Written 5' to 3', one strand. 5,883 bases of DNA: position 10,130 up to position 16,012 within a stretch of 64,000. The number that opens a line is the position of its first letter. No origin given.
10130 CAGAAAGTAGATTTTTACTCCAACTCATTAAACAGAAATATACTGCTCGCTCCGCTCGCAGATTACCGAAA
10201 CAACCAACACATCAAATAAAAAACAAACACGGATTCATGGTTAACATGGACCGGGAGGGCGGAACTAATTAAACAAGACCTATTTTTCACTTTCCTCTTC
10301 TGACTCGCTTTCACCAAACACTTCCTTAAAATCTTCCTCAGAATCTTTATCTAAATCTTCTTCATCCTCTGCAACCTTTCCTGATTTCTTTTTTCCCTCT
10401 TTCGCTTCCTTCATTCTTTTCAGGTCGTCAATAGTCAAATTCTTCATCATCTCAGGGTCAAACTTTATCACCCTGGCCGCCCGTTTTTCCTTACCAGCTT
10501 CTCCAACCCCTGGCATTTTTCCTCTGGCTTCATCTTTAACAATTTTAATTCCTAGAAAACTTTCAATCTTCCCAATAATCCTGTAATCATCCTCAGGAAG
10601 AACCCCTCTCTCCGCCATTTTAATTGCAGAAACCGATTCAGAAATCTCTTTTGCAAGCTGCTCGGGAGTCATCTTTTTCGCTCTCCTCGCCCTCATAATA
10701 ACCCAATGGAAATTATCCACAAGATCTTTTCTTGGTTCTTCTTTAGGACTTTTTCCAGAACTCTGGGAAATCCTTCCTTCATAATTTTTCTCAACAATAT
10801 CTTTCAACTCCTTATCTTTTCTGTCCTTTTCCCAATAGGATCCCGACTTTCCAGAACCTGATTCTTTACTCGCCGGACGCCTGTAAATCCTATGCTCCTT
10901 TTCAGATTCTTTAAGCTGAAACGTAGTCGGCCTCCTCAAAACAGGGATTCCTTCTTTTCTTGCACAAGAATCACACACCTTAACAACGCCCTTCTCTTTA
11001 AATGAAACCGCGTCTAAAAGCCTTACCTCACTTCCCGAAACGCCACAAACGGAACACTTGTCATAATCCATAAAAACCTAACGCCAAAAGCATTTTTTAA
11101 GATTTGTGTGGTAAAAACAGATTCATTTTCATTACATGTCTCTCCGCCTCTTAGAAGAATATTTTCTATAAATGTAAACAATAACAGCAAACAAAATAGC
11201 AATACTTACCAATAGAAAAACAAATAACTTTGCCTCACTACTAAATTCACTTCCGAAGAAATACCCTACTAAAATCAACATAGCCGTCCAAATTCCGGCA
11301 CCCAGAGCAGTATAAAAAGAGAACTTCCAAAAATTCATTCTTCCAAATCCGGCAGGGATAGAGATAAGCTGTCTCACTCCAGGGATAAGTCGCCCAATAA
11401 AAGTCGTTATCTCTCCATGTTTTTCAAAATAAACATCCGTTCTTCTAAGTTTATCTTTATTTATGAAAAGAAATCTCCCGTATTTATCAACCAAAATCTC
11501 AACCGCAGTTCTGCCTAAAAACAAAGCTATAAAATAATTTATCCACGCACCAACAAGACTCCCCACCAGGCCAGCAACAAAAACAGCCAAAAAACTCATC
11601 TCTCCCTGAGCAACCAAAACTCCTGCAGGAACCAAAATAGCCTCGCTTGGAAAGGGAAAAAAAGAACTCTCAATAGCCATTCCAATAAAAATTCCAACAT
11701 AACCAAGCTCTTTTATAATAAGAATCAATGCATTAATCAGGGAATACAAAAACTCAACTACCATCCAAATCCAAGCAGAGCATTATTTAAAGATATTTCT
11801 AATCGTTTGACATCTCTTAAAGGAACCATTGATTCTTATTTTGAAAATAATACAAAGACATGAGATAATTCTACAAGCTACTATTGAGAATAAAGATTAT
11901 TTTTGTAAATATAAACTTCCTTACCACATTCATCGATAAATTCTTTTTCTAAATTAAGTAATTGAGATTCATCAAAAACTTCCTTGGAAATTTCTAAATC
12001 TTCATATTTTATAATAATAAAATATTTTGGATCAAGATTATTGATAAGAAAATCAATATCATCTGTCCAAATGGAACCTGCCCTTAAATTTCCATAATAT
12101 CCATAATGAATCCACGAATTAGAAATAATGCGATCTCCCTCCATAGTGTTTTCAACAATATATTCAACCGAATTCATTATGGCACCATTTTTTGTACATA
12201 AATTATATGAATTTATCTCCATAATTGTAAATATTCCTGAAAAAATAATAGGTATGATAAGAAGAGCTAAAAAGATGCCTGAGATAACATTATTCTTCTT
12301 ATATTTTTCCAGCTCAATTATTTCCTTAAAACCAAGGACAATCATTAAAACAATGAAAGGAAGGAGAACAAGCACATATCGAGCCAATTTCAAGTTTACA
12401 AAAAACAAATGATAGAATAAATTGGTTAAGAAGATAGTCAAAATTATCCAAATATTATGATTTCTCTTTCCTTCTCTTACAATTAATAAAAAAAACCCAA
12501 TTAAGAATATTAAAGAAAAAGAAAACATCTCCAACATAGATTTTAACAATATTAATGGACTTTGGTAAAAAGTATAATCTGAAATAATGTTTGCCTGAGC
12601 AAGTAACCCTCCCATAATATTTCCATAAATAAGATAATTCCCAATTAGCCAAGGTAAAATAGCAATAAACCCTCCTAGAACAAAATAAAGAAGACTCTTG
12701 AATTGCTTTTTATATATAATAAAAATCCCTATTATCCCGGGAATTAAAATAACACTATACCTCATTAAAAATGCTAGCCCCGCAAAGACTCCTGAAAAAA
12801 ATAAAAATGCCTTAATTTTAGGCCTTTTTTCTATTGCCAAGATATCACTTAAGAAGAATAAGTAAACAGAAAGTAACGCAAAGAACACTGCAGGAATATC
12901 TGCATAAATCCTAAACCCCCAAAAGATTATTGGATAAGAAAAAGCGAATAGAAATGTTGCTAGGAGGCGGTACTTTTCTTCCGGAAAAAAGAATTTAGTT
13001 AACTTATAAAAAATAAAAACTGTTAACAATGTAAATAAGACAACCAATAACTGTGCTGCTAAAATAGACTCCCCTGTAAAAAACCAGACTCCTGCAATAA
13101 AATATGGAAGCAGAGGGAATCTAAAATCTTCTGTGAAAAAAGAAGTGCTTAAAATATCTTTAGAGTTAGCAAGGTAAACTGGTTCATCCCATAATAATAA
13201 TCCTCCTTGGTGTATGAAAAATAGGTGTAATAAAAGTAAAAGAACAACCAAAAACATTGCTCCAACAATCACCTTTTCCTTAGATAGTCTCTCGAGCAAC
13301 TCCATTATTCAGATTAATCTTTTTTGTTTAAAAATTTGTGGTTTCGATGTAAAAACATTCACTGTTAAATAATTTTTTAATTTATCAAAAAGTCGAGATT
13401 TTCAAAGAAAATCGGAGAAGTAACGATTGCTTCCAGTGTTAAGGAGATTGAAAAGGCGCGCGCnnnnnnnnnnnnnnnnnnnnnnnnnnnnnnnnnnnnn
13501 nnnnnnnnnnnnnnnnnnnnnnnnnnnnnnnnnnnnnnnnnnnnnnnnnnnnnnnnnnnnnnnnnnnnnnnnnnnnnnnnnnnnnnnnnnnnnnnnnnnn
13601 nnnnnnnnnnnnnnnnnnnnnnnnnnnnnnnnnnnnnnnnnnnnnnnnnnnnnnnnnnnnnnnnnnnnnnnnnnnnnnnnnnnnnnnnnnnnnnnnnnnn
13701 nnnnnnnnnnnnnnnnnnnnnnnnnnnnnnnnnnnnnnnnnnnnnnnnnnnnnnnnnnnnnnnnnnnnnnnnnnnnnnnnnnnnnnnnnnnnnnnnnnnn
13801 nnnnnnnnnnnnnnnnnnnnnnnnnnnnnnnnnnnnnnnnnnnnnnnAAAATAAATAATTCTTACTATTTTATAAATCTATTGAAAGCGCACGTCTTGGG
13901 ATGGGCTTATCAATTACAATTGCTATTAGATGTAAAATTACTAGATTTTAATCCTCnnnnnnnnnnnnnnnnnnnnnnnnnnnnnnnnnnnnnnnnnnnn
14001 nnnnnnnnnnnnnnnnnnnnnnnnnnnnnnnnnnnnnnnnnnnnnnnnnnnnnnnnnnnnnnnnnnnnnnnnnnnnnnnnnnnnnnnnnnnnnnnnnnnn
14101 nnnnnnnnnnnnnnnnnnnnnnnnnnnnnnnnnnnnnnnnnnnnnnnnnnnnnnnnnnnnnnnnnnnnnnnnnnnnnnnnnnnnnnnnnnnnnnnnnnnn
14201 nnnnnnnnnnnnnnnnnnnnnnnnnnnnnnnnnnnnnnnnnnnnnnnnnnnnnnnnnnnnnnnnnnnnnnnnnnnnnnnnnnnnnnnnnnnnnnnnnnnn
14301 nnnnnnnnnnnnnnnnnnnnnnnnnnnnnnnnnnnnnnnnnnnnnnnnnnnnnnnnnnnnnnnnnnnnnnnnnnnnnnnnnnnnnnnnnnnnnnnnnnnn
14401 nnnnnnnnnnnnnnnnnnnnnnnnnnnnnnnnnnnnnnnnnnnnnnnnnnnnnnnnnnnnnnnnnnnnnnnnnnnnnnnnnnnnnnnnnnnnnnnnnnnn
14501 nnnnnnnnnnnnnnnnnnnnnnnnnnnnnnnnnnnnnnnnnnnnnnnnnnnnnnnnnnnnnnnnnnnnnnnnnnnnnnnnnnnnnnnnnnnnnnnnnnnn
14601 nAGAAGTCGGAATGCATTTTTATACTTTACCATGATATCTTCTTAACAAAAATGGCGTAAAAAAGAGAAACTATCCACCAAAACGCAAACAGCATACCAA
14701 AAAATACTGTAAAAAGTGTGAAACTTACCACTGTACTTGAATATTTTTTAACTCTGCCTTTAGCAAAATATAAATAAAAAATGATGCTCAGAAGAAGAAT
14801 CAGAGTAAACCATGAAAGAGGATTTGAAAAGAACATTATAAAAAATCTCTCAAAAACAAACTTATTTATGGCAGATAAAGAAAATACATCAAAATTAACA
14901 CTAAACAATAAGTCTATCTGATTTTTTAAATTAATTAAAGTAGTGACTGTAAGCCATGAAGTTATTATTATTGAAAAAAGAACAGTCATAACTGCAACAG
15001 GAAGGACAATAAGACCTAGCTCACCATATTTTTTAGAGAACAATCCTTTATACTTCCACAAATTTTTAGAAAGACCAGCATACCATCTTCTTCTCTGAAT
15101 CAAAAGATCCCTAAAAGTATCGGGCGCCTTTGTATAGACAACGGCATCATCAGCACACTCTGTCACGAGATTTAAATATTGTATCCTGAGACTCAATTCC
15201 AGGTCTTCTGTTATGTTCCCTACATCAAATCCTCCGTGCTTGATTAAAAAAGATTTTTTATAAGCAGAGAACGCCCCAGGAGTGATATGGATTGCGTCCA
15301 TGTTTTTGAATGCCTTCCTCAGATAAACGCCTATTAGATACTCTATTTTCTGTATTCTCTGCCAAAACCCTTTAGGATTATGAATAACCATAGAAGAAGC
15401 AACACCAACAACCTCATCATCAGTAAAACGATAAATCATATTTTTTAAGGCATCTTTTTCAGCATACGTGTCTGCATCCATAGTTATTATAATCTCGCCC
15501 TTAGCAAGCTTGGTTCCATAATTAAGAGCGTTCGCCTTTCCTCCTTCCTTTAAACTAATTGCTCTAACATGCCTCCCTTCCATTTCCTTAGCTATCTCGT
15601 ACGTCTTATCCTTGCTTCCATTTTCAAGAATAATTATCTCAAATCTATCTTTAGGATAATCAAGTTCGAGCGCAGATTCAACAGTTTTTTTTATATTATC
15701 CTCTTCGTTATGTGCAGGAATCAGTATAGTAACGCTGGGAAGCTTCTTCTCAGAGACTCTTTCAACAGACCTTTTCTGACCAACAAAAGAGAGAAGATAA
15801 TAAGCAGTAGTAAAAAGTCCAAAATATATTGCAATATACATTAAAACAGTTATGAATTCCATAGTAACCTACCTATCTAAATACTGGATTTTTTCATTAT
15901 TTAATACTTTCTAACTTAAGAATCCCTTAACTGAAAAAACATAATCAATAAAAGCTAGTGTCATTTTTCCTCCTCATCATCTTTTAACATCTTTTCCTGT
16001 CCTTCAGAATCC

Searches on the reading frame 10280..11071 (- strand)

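Call 43: search_protein_families(library=pfam, proteins=[window:10280-11071:-], max_evalue=0.001)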
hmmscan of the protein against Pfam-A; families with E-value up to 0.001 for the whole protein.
window:10280-11071:- (263 aa): 1 family
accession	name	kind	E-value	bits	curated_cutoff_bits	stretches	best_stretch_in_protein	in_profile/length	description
PF01381.28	HTH_3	-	5.2e-05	23.6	23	1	125-177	1-52/55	Helix-turn-helix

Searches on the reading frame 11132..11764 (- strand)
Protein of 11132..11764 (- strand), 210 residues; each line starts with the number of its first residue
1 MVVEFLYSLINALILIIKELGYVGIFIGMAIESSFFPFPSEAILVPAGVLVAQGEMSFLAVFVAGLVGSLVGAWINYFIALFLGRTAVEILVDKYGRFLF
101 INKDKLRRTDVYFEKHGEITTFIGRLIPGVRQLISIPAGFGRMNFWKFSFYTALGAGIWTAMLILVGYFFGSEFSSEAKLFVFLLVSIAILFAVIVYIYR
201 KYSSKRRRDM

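Call 43: search_protein_families(library=pfam, proteins=[window:11132-11764:-], max_evalue=0.001)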
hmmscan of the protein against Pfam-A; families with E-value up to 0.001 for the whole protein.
window:11132-11764:- (210 aa): 1 family
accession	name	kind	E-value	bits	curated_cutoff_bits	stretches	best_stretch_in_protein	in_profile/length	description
PF09335.16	VTT_dom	-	7.9e-25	88.2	33.9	1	38-168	1-122/123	VTT domain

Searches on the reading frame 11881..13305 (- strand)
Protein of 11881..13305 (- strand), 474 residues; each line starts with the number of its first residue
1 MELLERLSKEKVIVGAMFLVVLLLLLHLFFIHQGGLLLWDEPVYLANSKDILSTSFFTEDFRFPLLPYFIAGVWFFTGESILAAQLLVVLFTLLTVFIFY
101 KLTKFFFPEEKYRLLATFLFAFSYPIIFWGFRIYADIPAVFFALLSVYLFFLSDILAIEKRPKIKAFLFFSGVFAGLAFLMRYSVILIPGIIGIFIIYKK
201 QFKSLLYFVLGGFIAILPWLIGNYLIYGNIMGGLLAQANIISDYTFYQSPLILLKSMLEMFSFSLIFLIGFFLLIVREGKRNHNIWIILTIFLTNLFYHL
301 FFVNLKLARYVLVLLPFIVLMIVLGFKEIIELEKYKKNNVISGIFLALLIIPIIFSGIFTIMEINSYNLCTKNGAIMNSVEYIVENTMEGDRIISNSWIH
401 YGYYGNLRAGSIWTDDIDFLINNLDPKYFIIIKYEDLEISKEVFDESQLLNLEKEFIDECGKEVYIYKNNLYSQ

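Call 43: search_protein_families(library=pfam, proteins=[window:11881-13305:-], max_evalue=0.001)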
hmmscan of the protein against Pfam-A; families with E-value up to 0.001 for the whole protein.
window:11881-13305:- (474 aa): 1 family
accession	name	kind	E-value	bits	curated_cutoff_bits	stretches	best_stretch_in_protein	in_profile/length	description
PF13231.12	PMT_2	-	1e-10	42.5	26.1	1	64-220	4-158/160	Dolichyl-phosphate-mannose-protein mannosyltransferase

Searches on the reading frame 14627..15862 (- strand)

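Call 43: search_protein_families(library=pfam, proteins=[window:14627-15862:-], max_evalue=0.001)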
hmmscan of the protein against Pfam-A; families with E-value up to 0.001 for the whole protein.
window:14627-15862:- (411 aa): 6 families
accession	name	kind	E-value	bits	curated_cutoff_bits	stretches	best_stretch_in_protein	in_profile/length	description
PF00535.33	Glycos_transf_2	-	6.4e-34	117.8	23.3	1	45-208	1-166/168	Glycosyl transferase family 2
PF13641.12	Glyco_tranf_2_3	-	1.3e-25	91.2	27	1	42-263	1-230/230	Glycosyltransferase like family 2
PF13632.12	Glyco_trans_2_3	-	1.7e-20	74.1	27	1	124-396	1-197/198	Glycosyl transferase family group 2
PF13506.12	Glyco_transf_21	-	2.7e-14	53.4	21.7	1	107-260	16-172/174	Glycosyl transferase family 21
PF03142.21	Chitin_synth_2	-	1.5e-12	47.4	27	1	117-202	197-285/527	Chitin synthase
PF10111.15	Glyco_tranf_2_2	-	3.6e-12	46.8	27.3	1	45-267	1-238/276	Glycosyltransferase like family 2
